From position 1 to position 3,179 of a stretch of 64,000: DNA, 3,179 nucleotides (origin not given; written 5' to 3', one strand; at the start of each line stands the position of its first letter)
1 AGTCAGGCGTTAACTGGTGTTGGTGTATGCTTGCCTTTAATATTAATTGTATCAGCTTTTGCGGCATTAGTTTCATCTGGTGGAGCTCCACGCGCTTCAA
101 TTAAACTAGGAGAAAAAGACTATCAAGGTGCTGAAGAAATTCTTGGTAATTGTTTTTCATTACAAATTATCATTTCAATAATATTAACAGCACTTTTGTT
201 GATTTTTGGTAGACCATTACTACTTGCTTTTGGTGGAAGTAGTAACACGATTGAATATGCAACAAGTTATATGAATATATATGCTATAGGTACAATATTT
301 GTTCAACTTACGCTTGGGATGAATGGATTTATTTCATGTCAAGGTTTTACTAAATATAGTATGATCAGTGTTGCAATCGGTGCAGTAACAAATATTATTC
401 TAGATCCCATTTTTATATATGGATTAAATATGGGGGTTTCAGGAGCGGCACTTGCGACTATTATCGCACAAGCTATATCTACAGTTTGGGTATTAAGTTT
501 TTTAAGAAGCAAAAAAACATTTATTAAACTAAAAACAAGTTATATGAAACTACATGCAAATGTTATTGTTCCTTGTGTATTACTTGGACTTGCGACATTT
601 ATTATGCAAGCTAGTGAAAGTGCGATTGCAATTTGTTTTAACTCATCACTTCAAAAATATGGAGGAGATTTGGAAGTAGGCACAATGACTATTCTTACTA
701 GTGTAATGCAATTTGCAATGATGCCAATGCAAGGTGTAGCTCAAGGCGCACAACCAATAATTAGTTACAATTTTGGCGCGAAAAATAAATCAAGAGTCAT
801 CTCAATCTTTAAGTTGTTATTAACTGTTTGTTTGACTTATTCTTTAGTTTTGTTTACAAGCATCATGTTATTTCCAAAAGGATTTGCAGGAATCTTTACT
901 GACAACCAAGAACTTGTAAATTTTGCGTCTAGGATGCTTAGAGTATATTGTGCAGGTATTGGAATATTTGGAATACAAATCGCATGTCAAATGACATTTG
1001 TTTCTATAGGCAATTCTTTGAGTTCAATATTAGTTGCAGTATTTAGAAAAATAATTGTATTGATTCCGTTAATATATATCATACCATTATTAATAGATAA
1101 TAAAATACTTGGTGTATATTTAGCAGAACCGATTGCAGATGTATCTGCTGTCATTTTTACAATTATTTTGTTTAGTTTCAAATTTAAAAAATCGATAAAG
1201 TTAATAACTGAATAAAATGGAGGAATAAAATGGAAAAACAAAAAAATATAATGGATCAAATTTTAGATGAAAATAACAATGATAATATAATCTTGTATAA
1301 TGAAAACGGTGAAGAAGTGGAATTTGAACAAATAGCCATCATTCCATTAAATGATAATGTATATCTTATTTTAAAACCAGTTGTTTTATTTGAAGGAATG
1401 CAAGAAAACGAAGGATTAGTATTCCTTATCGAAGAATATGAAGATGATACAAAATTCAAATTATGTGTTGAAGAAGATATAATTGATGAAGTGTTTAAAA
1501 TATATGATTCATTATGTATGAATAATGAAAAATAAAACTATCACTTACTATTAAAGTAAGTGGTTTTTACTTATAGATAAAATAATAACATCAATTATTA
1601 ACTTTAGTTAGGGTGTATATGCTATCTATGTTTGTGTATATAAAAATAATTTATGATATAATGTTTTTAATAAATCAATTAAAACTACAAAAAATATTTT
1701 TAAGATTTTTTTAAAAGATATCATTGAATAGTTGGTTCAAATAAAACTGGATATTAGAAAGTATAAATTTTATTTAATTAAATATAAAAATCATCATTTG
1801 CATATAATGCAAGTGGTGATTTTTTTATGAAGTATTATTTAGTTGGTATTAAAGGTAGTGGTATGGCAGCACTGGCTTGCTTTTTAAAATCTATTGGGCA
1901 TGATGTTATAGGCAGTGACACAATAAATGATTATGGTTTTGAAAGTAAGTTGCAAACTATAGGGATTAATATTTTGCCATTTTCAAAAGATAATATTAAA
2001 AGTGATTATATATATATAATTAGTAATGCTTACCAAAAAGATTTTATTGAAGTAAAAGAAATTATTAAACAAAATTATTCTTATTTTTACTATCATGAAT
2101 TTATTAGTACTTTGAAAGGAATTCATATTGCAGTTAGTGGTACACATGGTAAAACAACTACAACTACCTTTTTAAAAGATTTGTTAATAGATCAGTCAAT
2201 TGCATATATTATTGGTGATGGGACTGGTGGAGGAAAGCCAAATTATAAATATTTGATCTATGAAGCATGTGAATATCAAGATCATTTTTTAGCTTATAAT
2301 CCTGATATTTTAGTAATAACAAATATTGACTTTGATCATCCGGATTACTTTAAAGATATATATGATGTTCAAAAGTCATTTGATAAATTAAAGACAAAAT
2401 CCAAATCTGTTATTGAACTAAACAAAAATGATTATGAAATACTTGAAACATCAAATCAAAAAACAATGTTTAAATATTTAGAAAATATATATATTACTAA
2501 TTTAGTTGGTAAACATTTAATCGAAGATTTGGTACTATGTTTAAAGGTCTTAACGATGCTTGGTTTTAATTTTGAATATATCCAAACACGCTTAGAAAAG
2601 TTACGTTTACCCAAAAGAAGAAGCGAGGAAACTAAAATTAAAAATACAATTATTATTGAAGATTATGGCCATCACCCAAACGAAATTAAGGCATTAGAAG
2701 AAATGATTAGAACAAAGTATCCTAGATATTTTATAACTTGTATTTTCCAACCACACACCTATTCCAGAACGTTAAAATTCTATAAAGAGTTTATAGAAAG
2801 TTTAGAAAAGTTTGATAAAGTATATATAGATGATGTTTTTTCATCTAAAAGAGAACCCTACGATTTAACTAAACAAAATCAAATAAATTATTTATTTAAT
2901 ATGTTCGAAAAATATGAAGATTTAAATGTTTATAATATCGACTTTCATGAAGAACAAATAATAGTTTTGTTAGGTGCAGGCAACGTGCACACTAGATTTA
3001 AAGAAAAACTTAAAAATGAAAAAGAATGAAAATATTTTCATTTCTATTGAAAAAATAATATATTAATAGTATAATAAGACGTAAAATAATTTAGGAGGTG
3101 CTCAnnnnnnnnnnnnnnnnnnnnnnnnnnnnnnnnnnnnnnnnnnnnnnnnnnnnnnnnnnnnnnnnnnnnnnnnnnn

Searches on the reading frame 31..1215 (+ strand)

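Call 69: search_protein_families(library=ncbifam, proteins=[window:31-1215:+], max_evalue=0.00001)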
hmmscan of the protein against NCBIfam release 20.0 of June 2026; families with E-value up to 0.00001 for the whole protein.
window:31-1215:+ (394 aa): 10 families
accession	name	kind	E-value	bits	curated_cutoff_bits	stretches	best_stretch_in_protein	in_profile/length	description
NF007130.1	PRK09575.1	equivalog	9.4e-56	189.9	445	1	1-383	49-429/435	MATE family efflux transporter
TIGR00797.1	matE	subfamily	3.9e-48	164.3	147.4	1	5-355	39-388/396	MATE family efflux transporter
NF000217.1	MATE_multi_FepA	equivalog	2.4e-28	99.4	900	1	2-386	59-438/443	multidrug efflux MATE transporter FepA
NF041801.1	MATE_SolL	equivalog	1.3e-24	86.8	780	1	2-382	63-447/458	solanimycin export family MATE transporter SolL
NF000131.1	MATE_multi_MepA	equivalog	1.4e-21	77.2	850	1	2-378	60-435/451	multidrug efflux MATE transporter MepA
NF052396.1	MATE_WgkD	equivalog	1.8e-21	76.6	510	1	23-389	67-427/428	tryglysin-associated MATE efflux transporter WgkD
NF007690.0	PRK10367.1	equivalog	2.7e-10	39.7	409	1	41-303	88-354/441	MATE family efflux transporter DinF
NF041358.1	GntT_guanitoxin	equivalog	4.6e-07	29.2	525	1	46-360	97-415/438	guanitoxin biosynthesis MATE family efflux transporter GntT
NF045539.1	MATE_efflux1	equivalog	7.8e-07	28.6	350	1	38-171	78-215/411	MATE family Na+-driven efflux transporter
NF001214.0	PRK00187.1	equivalog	4.7e-06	25.9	449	1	7-386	58-446/464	NorM family multidrug efflux MATE transporter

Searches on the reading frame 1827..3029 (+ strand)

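Call 69: search_protein_families(library=ncbifam, proteins=[window:1827-3029:+], max_evalue=0.00001)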
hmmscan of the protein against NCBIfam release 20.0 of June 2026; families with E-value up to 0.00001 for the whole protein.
window:1827-3029:+ (400 aa): 16 families
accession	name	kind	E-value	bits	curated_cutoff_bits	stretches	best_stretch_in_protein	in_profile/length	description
TIGR01082.1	murC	equivalog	2.6e-72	244.3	335.1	2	2-208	1-219/449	UDP-N-acetylmuramate--L-alanine ligase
NF011171.0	PRK14573.1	equivalog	5.1e-35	120.6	1015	2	2-195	6-208/809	bifunctional UDP-N-acetylmuramate--L-alanine ligase/D-alanine--D-alanine ligase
TIGR01081.1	mpl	equivalog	1.4e-26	93.6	388.7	1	4-202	3-222/448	UDP-N-acetylmuramate:L-alanyl-gamma-D-glutamyl-meso-diaminopimelate ligase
NF053647.1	pMurD2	equivalog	2.8e-17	62.7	550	1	1-278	1-292/405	pseudomurein biosynthesis peptide ligase pMurD2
NF053645.1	pMurC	equivalog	2.6e-10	39.6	560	1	5-124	3-128/492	pseudomurein biosynthesis peptide ligase pMurC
TIGR01087.1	murD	equivalog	3.3e-10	39.6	211.95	1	80-201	90-216/441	UDP-N-acetylmuramoyl-L-alanine--D-glutamate ligase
NF053648.1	pMurE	equivalog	4.5e-10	38.8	600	0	156-212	187-244/464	pseudomurein biosynthesis peptide ligase pMurE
TIGR01143.1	murF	subfamily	4.6e-10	39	288.6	0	212-280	233-303/418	UDP-N-acetylmuramoyl-tripeptide--D-alanyl-D-alanine ligase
NF033197.0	F430_CfbE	equivalog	5.1e-10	38.9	250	0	183-279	223-319/430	coenzyme F430 synthase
TIGR01085.1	murE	subfamily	2.8e-09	36.4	257.3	0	166-295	220-353/472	UDP-N-acetylmuramyl-tripeptide synthetase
NF001126.0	PRK00139.1-4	equivalog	7.8e-09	34.6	373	0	162-296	232-364/486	UDP-N-acetylmuramoyl-L-alanyl-D-glutamate--2,6-diaminopimelate ligase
NF001124.0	PRK00139.1-2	equivalog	9.9e-08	31.1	476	0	196-296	271-373/500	UDP-N-acetylmuramoyl-L-alanyl-D-glutamate--2,6-diaminopimelate ligase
NF008896.0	PRK11929.1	equivalog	2e-07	29.2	1023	0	158-290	236-372/965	bifunctional UDP-N-acetylmuramoyl-L-alanyl-D-glutamate--2,6-diaminopimelate ligase MurE/UDP-N-acetylmuramoyl-tripeptide--D-alanyl-D-alanine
TIGR01499.1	folC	subfamily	1.5e-06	27.9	162.65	0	195-344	193-347/400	bifunctional protein FolC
NF001123.0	PRK00139.1-1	equivalog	1.8e-06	26.9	586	0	222-297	297-373/493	UDP-N-acetylmuramoyl-L-alanyl-D-glutamate--2,6-diaminopimelate ligase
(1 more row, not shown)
